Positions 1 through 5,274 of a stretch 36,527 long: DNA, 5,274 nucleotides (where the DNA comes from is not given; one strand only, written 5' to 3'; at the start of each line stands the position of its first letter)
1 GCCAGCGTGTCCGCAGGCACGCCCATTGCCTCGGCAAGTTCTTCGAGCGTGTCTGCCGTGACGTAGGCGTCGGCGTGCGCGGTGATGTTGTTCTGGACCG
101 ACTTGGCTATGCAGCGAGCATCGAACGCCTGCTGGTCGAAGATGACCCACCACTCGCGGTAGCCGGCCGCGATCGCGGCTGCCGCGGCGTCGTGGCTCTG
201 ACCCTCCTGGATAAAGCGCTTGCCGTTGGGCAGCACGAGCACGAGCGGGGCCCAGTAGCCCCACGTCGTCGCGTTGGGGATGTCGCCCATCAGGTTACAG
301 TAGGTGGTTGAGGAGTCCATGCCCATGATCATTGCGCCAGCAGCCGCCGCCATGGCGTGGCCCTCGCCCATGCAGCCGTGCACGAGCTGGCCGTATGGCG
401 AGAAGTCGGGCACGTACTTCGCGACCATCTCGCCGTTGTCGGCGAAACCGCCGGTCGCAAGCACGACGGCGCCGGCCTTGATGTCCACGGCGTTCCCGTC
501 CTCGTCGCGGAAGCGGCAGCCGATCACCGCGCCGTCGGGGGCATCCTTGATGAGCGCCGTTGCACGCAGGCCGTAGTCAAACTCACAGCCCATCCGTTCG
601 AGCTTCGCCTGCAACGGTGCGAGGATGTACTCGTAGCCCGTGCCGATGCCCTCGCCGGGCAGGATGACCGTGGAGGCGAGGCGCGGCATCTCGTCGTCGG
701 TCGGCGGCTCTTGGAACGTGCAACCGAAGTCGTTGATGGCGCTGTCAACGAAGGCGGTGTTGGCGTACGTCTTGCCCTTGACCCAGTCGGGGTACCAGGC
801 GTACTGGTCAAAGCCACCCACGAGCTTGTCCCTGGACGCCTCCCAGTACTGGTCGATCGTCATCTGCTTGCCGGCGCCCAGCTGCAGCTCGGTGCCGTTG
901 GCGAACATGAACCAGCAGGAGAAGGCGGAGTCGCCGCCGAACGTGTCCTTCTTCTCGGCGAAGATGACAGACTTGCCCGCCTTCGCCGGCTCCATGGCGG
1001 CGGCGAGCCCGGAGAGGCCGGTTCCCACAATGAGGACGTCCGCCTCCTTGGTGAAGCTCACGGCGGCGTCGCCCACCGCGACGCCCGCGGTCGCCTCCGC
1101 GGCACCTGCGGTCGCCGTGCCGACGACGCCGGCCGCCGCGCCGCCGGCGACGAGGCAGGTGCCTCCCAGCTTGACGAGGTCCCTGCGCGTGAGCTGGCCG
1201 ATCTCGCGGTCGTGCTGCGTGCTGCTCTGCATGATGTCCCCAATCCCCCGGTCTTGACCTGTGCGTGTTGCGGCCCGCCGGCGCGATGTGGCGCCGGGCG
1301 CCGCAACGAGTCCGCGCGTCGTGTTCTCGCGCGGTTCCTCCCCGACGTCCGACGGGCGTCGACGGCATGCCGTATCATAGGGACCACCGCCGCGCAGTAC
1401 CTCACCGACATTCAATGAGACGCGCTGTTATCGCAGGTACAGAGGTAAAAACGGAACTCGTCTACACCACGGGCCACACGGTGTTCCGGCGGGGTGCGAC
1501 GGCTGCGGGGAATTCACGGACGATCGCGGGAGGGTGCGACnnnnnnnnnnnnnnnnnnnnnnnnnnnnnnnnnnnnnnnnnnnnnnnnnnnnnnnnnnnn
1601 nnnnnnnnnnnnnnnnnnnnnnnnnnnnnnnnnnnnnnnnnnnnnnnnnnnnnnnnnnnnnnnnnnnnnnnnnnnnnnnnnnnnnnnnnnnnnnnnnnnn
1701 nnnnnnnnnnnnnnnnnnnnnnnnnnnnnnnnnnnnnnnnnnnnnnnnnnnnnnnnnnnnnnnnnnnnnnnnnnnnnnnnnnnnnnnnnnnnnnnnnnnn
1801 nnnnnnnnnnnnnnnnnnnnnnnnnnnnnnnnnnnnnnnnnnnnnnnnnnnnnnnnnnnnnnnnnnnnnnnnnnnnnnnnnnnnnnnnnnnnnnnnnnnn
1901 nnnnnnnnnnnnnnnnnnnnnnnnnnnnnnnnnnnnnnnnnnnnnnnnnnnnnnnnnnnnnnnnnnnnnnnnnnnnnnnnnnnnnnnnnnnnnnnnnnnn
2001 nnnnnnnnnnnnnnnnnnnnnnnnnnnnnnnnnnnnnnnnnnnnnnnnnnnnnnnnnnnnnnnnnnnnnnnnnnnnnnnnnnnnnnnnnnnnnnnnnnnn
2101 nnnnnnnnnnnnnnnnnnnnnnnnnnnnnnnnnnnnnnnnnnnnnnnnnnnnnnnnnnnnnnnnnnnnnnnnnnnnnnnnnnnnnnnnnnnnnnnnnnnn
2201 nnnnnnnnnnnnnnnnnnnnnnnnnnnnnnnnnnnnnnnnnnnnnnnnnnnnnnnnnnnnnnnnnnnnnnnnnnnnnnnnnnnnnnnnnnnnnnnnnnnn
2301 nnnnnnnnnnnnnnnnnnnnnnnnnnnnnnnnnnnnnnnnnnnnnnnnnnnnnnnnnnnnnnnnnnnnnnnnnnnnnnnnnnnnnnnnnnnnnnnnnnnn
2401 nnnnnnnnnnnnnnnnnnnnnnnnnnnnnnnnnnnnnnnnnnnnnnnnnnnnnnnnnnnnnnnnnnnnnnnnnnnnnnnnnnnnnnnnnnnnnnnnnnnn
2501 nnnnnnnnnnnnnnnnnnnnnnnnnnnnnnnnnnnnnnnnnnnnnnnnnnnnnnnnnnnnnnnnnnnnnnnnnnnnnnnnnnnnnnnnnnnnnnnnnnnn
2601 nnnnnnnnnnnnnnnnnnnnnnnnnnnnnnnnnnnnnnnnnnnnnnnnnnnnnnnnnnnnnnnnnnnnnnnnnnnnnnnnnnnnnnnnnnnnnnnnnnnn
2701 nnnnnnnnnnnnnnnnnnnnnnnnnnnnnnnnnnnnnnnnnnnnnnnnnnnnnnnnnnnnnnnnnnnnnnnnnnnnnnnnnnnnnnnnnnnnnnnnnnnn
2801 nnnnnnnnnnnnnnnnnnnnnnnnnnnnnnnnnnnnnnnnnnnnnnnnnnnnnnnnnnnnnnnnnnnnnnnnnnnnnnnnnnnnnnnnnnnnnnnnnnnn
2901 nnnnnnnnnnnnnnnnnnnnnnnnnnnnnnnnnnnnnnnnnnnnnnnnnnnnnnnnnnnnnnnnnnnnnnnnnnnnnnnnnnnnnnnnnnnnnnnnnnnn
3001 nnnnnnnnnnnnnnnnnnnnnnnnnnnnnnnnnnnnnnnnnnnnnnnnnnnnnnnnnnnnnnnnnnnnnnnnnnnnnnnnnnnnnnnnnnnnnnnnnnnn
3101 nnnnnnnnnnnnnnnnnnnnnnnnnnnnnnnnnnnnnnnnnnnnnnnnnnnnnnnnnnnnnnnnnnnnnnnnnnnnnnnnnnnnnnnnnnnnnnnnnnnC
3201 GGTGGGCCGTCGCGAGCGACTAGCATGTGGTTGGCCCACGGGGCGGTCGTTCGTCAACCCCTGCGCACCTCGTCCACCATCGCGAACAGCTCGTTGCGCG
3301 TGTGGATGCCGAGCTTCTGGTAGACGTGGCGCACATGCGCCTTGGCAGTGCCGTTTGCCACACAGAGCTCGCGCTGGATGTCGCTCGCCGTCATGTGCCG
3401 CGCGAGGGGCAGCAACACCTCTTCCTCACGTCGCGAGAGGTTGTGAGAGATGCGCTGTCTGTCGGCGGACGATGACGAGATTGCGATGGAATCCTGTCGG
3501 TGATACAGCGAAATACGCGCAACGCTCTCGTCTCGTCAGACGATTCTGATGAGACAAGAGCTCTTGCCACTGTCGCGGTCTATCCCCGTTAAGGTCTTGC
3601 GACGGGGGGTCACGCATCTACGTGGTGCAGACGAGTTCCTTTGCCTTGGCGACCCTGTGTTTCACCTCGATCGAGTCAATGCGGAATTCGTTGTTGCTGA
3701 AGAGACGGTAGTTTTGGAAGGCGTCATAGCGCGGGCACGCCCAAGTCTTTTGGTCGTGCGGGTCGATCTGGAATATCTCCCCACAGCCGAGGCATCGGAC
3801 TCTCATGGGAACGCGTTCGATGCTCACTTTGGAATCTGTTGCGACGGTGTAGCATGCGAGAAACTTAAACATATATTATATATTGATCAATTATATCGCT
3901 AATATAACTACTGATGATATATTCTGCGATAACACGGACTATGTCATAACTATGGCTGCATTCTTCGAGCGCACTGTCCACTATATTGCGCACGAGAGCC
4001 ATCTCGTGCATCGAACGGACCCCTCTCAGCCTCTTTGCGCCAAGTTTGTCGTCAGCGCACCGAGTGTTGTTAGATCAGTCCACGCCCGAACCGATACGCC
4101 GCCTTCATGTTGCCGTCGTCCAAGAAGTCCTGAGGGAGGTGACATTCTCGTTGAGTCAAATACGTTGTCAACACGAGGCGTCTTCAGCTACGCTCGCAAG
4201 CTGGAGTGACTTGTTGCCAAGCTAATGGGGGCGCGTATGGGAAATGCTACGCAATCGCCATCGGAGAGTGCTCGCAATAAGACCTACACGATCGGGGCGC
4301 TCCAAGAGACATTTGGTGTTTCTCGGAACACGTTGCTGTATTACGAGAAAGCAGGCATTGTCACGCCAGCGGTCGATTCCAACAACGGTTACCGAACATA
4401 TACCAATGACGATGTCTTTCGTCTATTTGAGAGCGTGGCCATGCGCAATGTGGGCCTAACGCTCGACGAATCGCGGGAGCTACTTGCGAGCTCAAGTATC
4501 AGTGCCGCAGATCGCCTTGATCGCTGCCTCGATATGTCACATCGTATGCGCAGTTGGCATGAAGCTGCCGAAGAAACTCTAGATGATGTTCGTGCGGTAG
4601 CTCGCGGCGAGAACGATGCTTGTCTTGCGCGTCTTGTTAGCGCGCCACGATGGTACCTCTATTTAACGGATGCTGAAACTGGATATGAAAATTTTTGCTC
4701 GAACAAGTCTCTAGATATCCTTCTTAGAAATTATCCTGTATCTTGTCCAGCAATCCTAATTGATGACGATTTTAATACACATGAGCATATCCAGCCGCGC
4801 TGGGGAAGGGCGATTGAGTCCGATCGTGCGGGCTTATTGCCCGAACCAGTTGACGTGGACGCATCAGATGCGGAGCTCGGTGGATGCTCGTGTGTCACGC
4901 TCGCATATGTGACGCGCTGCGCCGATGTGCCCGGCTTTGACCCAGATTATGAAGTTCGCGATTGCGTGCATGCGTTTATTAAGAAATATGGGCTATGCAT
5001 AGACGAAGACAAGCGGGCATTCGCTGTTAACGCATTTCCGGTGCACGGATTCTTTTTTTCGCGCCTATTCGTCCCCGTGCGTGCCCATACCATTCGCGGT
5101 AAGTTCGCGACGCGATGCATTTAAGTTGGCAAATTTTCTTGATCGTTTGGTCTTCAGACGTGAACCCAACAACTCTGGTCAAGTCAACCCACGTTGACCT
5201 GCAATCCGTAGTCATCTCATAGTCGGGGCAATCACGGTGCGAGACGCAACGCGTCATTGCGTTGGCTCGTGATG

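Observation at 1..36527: Nine Tat-signal flavoprotein reductases interleaved with six membrane-embedded LuxR regulators: a modular sensor-reductase cassette array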

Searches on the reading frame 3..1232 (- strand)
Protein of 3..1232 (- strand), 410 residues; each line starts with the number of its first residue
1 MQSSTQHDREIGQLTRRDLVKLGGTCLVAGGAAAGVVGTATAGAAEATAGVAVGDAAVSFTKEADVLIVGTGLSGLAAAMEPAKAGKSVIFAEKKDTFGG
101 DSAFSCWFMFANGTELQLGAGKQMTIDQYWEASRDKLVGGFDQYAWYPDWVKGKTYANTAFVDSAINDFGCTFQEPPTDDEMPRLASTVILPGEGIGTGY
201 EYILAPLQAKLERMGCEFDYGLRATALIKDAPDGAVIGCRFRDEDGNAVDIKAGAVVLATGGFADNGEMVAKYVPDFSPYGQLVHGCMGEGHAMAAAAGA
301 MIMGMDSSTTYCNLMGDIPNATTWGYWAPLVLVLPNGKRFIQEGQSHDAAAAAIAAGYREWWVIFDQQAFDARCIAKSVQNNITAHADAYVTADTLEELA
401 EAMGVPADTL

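Call 5: search_protein_families(library=pfam, proteins=[window:3-1232:-], max_evalue=0.01)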
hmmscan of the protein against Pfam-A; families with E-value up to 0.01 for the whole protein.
window:3-1232:- (410 aa): 9 families
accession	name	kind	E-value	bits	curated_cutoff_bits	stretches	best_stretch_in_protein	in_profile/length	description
PF00890.30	FAD_binding_2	-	1.3e-25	90.9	20.4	1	65-356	1-304/414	FAD binding domain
PF01266.30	DAO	-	1.6e-07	31.7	27.9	1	65-104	1-41/353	FAD dependent oxidoreductase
PF12831.13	FAD_oxidored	-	1.3e-06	28.5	27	1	65-105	1-41/416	FAD dependent oxidoreductase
PF13450.12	NAD_binding_8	-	5.8e-06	26.9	21.9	1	68-103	1-36/68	NAD(P)-binding Rossmann-like domain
PF01134.28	GIDA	-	0.00045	19.8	22.1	1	65-99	1-36/391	Glucose inhibited division protein A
PF01946.23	Thi4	-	0.00049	19.8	26.2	1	62-101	16-56/235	Thi4 family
PF01494.25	FAD_binding_3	-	0.001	18.8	22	1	63-97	1-35/349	FAD binding domain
PF07992.20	Pyr_redox_2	-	0.0027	17.6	26.1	0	65-97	2-34/291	Pyridine nucleotide-disulphide oxidoreductase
PF03486.20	HI0933_like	-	0.004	17.1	50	1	65-99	2-36/244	HI0933-like protein Rossmann domain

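Call 18: search_protein_families(library=ncbifam, proteins=[window:3-1232:-], max_evalue=0.001)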
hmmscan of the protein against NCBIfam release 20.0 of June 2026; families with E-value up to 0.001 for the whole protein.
window:3-1232:- (410 aa): 43 families (the best 25 are shown)
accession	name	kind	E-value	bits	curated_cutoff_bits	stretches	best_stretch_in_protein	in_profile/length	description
TIGR01813.1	flavo_cyto_c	subfamily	1.2e-33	116.5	285.45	1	65-410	1-340/444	flavocytochrome c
NF005510.0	PRK07121.1-3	subfamily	1.7e-30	106.2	481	2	199-410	178-376/492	FAD-binding protein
NF005064.0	PRK06481.1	equivalog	2.8e-25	89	542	2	232-410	219-395/506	flavocytochrome c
NF005512.0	PRK07121.1-5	subfamily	1.3e-24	86.6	812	2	197-410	179-382/489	FAD-binding protein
NF005511.0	PRK07121.1-4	equivalog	2.1e-24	85.9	466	2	244-410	258-428/553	FAD-binding protein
NF004789.0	PRK06134.1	subfamily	1.4e-22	80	747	2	58-135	7-84/581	FAD-dependent oxidoreductase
NF006130.0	PRK08274.1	equivalog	4.2e-20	72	369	1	62-409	4-341/467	FAD-dependent tricarballylate dehydrogenase TcuA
NF005509.0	PRK07121.1-2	subfamily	1e-19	70.5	630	2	224-407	226-412/527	FAD-binding protein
NF053717.1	VnlPnlRedVprA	equivalog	7.3e-19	67.9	600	1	62-372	5-314/481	vinyl phenol reductase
NF009477.0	PRK12843.1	equivalog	1.2e-18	67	758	2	207-410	227-448/578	FAD-dependent oxidoreductase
NF009474.0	PRK12837.1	equivalog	1.4e-18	67.1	675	2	232-410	203-392/513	FAD-binding protein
NF005508.0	PRK07121.1-1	equivalog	2.3e-18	66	537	2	188-369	165-348/497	FAD-binding protein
NF009478.0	PRK12844.1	equivalog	7e-18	64.2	789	2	232-410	239-428/559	3-ketosteroid-delta-1-dehydrogenase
NF053677.1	Desat2ChcC2Cyan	equivalog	4.8e-17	61.5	900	2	65-115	2-52/558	4-oxocyclohex-2-ene-1-carboxylate 5-dehydrogenase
NF005882.1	PRK07843.1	equivalog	1.1e-14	53.8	788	2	203-410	204-427/547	3-oxosteroid 1-dehydrogenase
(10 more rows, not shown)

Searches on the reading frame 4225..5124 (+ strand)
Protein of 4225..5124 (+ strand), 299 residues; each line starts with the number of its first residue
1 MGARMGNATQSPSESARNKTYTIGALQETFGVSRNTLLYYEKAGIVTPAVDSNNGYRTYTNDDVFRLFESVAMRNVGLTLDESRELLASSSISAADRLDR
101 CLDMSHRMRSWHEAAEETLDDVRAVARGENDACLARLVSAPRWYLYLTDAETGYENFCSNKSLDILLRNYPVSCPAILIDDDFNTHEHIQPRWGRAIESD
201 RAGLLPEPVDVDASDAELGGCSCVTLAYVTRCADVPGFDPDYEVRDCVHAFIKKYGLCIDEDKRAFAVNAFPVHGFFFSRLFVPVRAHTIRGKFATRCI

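Call 6: search_protein_families(library=pfam, proteins=[window:4225-5124:+], max_evalue=0.01)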
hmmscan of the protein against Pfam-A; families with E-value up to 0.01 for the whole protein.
window:4225-5124:+ (299 aa): 2 families
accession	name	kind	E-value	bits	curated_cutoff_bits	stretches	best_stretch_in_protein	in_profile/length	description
PF13411.12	MerR_1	-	2.1e-13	50.6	21.6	1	21-89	1-68/69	MerR HTH family regulatory protein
PF00376.29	MerR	-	2.9e-10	40.2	28.2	1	22-59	1-38/38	MerR family regulatory protein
